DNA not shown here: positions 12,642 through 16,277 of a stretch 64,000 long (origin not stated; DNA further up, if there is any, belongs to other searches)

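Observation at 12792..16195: Near-perfect sigma-28 (FliA/SigD) promoter driving a 1111-aa EF-hand plus LysM protein of unknown function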

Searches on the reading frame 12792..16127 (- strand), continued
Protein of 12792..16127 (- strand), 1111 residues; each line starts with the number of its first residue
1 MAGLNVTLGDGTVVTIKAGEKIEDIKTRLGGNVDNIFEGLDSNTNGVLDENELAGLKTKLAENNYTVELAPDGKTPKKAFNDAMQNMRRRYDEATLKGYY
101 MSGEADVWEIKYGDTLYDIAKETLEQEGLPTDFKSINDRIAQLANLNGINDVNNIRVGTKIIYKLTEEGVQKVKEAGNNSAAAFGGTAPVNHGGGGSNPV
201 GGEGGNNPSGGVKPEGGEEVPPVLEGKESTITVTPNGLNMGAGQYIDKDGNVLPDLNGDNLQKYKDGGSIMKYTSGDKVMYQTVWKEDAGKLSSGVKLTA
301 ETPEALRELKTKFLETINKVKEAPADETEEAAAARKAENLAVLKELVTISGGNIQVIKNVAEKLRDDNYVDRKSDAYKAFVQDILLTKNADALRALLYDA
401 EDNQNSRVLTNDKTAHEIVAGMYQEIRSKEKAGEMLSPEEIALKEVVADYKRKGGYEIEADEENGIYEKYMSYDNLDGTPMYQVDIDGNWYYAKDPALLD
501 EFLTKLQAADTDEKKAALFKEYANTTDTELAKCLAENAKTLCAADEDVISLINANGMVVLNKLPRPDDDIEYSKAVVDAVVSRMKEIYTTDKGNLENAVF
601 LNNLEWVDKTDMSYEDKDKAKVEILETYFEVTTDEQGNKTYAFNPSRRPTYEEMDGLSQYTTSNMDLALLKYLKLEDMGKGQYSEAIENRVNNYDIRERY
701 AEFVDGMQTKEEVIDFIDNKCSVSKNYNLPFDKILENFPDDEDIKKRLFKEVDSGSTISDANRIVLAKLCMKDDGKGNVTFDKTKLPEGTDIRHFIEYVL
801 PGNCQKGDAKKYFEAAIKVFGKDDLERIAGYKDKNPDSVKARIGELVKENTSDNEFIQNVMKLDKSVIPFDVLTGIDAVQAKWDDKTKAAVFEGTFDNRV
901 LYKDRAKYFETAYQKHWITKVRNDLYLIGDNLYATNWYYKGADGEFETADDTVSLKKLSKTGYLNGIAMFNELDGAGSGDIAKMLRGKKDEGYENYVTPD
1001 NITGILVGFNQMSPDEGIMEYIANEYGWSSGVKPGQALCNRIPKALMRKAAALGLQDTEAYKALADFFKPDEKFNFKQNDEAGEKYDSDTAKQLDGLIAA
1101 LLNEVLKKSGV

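Call 44: search_protein_families(library=ncbifam, proteins=[L025:5007-5849:-, L025:500-1345:-, window:12792-16127:-, L029:14072-15277:-, L011:5399-5809:-], max_evalue=0.01)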
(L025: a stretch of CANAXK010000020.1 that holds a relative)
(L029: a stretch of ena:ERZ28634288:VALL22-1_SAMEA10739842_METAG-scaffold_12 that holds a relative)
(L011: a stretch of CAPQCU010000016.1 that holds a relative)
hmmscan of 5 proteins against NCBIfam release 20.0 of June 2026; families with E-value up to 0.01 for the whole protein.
L025:5007-5849:- (280 aa): 104 families (the best 25 are shown)
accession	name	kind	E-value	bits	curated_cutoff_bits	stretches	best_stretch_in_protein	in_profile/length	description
NF004935.0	PRK06288.1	equivalog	9.6e-78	261.5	343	1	15-271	7-266/270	RNA polymerase sigma factor WhiG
TIGR02479.1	FliA_WhiG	subfamily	1.8e-69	233.9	189.6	1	47-267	1-223/224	FliA/WhiG family RNA polymerase sigma factor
NF005809.0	PRK07670.1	equivalog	1.1e-64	218.4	326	1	21-270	3-253/255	FliA/WhiG family RNA polymerase sigma factor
NF005413.0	PRK06986.1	subfamily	5.5e-64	216.3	201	1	38-270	9-239/241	RNA polymerase sigma factor FliA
NF004572.0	PRK05911.1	equivalog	1.8e-51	175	378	1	22-268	4-254/257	RNA polymerase sigma factor sigma-28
TIGR02980.1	SigBFG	subfamily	4.5e-35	121.4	234.35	1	41-266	2-225/227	SigB/SigF/SigG family RNA polymerase sigma factor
TIGR02997.1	Sig70-cyanoRpoD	subfamily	4.9e-34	118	384.5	1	74-264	103-298/298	RNA polymerase sigma factor, RpoD/SigA family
TIGR02937.1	sigma70-ECF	superfamily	1.2e-32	112.8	42.9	1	46-266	5-164/165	sigma-70 family RNA polymerase sigma factor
NF009091.0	PRK12427.1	equivalog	1.6e-30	106.5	339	1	50-267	23-231/233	FliA/WhiG family RNA polymerase sigma factor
TIGR02394.1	rpoS_proteo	equivalog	1e-29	103.9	378.7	1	71-270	72-277/285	RNA polymerase sigma factor RpoS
TIGR02393.1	RpoD_Cterm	equivalog_domain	1.5e-29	103.3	354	1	56-275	11-233/238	RNA polymerase sigma factor RpoD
TIGR02885.1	spore_sigF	equivalog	1.5e-27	97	321.45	1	39-265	8-229/231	RNA polymerase sporulation sigma factor SigF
NF004052.0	PRK05572.1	subfamily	4.2e-27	95.3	311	1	23-268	15-251/252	SigF/SigG family RNA polymerase sporulation sigma factor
NF004207.0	PRK05657.1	equivalog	1.1e-26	94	394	1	75-270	119-320/329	RNA polymerase sigma factor RpoS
NF005514.0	PRK07122.1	subfamily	6e-26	91.2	372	1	73-267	68-263/264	RNA polymerase sigma factor SigF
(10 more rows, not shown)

L025:500-1345:- (281 aa): 28 families (the best 25 are shown)
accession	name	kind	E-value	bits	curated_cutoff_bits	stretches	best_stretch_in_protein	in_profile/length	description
NF009444.0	PRK12802.1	equivalog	5.3e-60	203.3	332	1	1-280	1-280/282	flagellin domain-containing protein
NF005294.0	PRK06819.1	subfamily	2.2e-54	185.4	387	2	1-182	1-178/376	FliC/FljB family flagellin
NF005953.0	PRK08026.1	subfamily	1.4e-50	173.4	619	2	1-161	1-158/548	FliC/FljB family flagellin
NF006467.0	PRK08869.1-2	subfamily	2.2e-47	162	443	2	1-160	1-158/400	flagellin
NF006468.0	PRK08869.1-3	subfamily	5.5e-47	160.6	436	2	1-159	1-157/378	polar flagellin E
NF006466.0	PRK08869.1-1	subfamily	7.5e-47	160.7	426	2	1-151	1-151/377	flagellin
NF006469.0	PRK08869.1-4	equivalog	1.3e-46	159.7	627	2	1-162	1-162/377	flagellin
NF009446.0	PRK12804.1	subfamily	2.6e-45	155.2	352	1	4-280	2-299/301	flagellin Hag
NF009448.0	PRK12806.1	equivalog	1.7e-43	149.1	531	2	1-191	1-189/475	flagellin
NF038071.1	lat_flg_LafA_2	exception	6.8e-42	143.8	365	1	1-280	1-282/284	lateral flagellin LafA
NF006470.0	PRK08869.1-5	equivalog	7e-41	140.7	423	2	3-159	2-156/388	flagellin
NF009449.0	PRK12807.1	subfamily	9.9e-37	127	347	1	4-277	2-282/287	flagellin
NF009445.0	PRK12803.1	equivalog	7.3e-34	117.5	450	2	4-143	2-141/335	flagellin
NF009447.0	PRK12805.1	equivalog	9.2e-34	117.3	404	1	4-280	2-284/287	FliC/FljB family flagellin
NF009450.0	PRK12808.1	equivalog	2.1e-33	116.6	476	2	4-150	2-147/476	flagellin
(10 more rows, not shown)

window:12792-16127:- (1111 aa): 1 family
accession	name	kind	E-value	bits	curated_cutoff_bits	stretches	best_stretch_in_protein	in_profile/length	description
NF006737.0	PRK09267.1-3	equivalog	0.006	16.2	238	0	489-579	56-136/174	flavodoxin FldA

L029:14072-15277:- (401 aa): 0 families

L011:5399-5809:- (136 aa): 0 families

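Call 45: fold_search(model_id=the predicted structure, library=pdb)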
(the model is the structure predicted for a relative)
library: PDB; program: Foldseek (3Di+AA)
matches with E <= 10: 474; with E <= 0.001: 2
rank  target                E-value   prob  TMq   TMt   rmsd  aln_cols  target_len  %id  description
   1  8ga7                  8.7e-04  0.54  0.05  0.10  32.1       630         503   14  Geometrically programmable nanomaterial construction using regularized protein building blocks (released 2024-03-13)
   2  8cwy_A                9.4e-04  0.60  0.06  0.11  26.2       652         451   12  Accurate computational design of genetically encoded 3D protein crystals (released 2023-11-01)
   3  7pua_F3               1.2e-03  0.85  0.11  0.13  24.8       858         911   10  Middle assembly intermediate of the Trypanosoma brucei mitoribosomal small subunit (released 2022-03-02)
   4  8a9k_A                1.7e-03  0.41  0.08  0.08  30.4       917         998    9  Cryo-EM structure of USP1-UAF1 bound to FANCI and mono-ubiquitinated FANCD2 with ML323 (consensus reconstruction) (released 2022-10-12)
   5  9og0_C                2.3e-03  0.85  0.11  0.15  28.4       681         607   10  Cryo-EM structure of OS9-SEL1L-HRD1 dimer (released 2025-07-30)
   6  4xri                  2.8e-03  0.51  0.09  0.10  25.4       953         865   10  Crystal Structure of Importin Beta in an Ammonium Sulfate Condition (released 2016-01-27)
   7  7xn7_q                3.2e-03  0.63  0.08  0.10  27.2       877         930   11  RNA polymerase II elongation complex containing Spt4/5, Elf1, Spt6, Spn1 and Paf1C (released 2022-09-07)
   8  4pjw_A                4.4e-03  0.54  0.10  0.12  29.1       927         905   11  crystal structure of human Stromal Antigen 2 (SA2) in complex with Sister Chromatid Cohesion protein 1 (Scc1), with bo (released 2014-08-27)
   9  9g33_UJ               5.9e-03  0.41  0.09  0.06  29.5       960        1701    9  Stalled 90S - Utp23-Krr1-deltaC3 (released 2025-06-18)
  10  8q9t_E                6.4e-03  0.41  0.08  0.08  29.1       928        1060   10  CryoEM structure of a S. Cerevisiae Ski238 complex bound to RNA (released 2023-11-29)
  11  4xrk                  7.2e-03  0.69  0.13  0.15  23.9       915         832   10  Crystal Structure of Importin Beta in a Polyethylene Glycol Condition (released 2016-01-27)
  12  7tbk_A5               7.8e-03  0.41  0.11  0.10  33.8      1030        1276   11  Composite structure of the dilated human nuclear pore complex (NPC) symmetric core generated with a 37A in situ cryo- (released 2022-06-15)
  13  7tbl_A5               9.2e-03  0.38  0.11  0.10  33.8      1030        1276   11  Composite structure of the human nuclear pore complex (NPC) cytoplasmic face generated with a 12A cryo-ET map of the  (released 2022-06-22)
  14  3vyc                  9.6e-03  0.51  0.11  0.12  26.1       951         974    9  Crystal structure of unliganded Saccharomyces cerevisiae CRM1 (Xpo1p) (released 2012-11-28)
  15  8gel_A                1.4e-02  0.15  0.05  0.09  36.3       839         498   12  Cryo-EM structure of synthetic tetrameric building block sC4 (released 2024-03-13)
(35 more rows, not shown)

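Call 58: fold_search(model_id=the predicted structure, library=viral)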
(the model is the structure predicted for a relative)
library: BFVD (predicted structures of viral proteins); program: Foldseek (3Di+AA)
matches with E <= 10: 267; with E <= 0.001: 0
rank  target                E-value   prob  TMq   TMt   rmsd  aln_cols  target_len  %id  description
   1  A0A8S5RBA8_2          7.5e-03  0.12  0.04  0.05  46.5       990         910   11  Chromosome segregation ATPase [virus sp. ctmTa7]
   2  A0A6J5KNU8            3.8e-02  0.72  0.14  0.20  23.0       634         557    9  Sel1-like repeat [uncultured Caudovirales phage]
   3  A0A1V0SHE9            4.9e-02  0.21  0.09  0.12  28.0       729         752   11  Uncharacterized protein [Hokovirus HKV1]
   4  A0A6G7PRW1            8.0e-02  0.06  0.06  0.05  41.5      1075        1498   10  RNA-directed RNA polymerase L (Fragment) [Boyle bunya-like virus]
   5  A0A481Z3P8            9.0e-02  0.14  0.09  0.11  26.8       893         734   10  Ankyrin repeat protein [Pithovirus LCPAC102]
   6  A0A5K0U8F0            9.0e-02  0.12  0.07  0.08  27.0       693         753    9  Uncharacterized protein [Yasminevirus sp. GU-2018]
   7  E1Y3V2                9.4e-02  0.15  0.10  0.11  29.6       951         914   11  Putative internal virion protein [Pantoea phage LIMElight]
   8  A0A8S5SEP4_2          9.4e-02  0.04  0.05  0.05  51.6      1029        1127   13  Chromosome segregation ATPase (Fragment) [virus sp. ctX0L1]
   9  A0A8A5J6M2            1.1e-01  0.66  0.14  0.26  15.2       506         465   12  (no name in the UniProt tables at hand)
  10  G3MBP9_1              1.1e-01  0.05  0.08  0.07  39.7       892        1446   11  Gp183 [Bacillus phage G]
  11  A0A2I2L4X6            1.2e-01  0.25  0.09  0.15  18.6       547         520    9  Ankyrin-repeat protein [Orpheovirus IHUMI-LCC2]
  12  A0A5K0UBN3            1.4e-01  0.14  0.10  0.13  36.3       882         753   11  Uncharacterized protein [Yasminevirus sp. GU-2018]
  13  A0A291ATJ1            1.6e-01  0.16  0.11  0.13  39.5       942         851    9  Ankyrin repeat domain containing protein [Pandoravirus salinus]
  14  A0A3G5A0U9            1.7e-01  0.23  0.10  0.16  23.6       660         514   12  Sel1 repeat family protein [Harvfovirus sp.]
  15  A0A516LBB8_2          1.7e-01  0.04  0.06  0.05  37.2      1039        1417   10  (no name in the UniProt tables at hand)
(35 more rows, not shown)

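Call 69: search_protein_representatives(alignment_id=A2)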
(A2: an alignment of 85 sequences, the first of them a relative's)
Query: 85 sequences, 1107 profile positions. Proteins with E-value up to 0.001 (for the whole library): 187; up to 1e-10: 91; up to 1e-30: 62. The best 150 are listed.
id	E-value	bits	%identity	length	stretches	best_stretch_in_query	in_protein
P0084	0.0e+00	1553.8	-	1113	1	3-1106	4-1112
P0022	0.0e+00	1489.6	-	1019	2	2-773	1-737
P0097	0.0e+00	1460.9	-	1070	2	1-896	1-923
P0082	0.0e+00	1386.5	-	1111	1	5-1107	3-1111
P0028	0.0e+00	1382.4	-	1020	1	163-1106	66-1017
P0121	0.0e+00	1350.6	-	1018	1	1-922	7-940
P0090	0.0e+00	1264.8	-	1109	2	218-1106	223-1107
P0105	0.0e+00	1212.5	-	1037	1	2-929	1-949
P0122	0.0e+00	1097.9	-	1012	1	211-1104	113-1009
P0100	0.0e+00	1054.2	-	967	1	2-921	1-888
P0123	3.1e-285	965.8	-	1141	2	265-1107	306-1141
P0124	1.4e-278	943.7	-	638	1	454-1106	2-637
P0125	3.2e-247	839.9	-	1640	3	269-1106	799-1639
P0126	1.5e-235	801.3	-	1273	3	69-564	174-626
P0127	1.9e-217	741.3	-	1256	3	569-1105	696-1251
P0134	3.8e-186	637.7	-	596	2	690-1106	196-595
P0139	2.5e-135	469.4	-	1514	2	269-852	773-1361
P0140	9.9e-135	467.4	-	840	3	818-1106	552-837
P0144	1.5e-122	427.1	-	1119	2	316-1106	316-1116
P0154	7.2e-99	348.7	-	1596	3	270-1104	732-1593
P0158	3.0e-87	310.2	-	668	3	960-1106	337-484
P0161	3.2e-78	280.3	-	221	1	896-1106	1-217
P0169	2.8e-43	164.6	-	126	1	970-1106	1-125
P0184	9.6e-22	93.3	-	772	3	567-674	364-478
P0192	8.0e-14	67.1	-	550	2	907-1104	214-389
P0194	3.3e-13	65.0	-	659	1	936-1069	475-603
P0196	4.7e-13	64.5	-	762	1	975-1105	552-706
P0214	1.2e-08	49.9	-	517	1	963-1069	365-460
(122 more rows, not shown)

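Call 71: search_protein_families(library=pfam, proteins=[P0125, P0139, P0154, P0194, P0196, P0192, P0214, P0126, P0184], max_evalue=0.001)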
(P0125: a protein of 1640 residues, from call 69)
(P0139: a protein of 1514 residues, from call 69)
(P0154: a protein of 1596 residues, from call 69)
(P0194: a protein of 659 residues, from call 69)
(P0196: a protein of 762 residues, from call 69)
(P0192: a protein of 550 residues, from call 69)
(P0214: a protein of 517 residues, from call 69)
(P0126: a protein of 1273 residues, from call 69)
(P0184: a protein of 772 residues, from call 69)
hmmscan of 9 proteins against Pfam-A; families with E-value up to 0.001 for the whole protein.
P0125 (1640 aa): 0 families

P0139 (1514 aa): 0 families

P0154 (1596 aa): 1 family
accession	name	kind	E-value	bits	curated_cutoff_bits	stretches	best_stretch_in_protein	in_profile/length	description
PF01476.26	LysM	-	0.00063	20.1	20.9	0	205-268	1-42/43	LysM domain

P0194 (659 aa): 0 families

P0196 (762 aa): 0 families

P0192 (550 aa): 2 families
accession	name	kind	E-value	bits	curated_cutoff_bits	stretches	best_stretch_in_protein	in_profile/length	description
PF00036.39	EF-hand_1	-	2.6e-05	23.9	25.4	0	56-76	8-28/29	EF hand domain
PF13405.12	EF-hand_6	-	0.00014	21.7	25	0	57-76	9-28/30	EF-hand domain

P0214 (517 aa): 0 families

P0126 (1273 aa): 1 family
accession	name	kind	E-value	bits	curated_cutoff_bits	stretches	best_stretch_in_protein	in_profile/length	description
PF01476.26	LysM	-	1.3e-05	25.4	20.9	1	212-267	2-42/43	LysM domain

P0184 (772 aa): 1 family
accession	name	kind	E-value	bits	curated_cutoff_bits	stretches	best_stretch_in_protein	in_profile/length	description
PF01476.26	LysM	-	8.2e-05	22.9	20.9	0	256-313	1-43/43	LysM domain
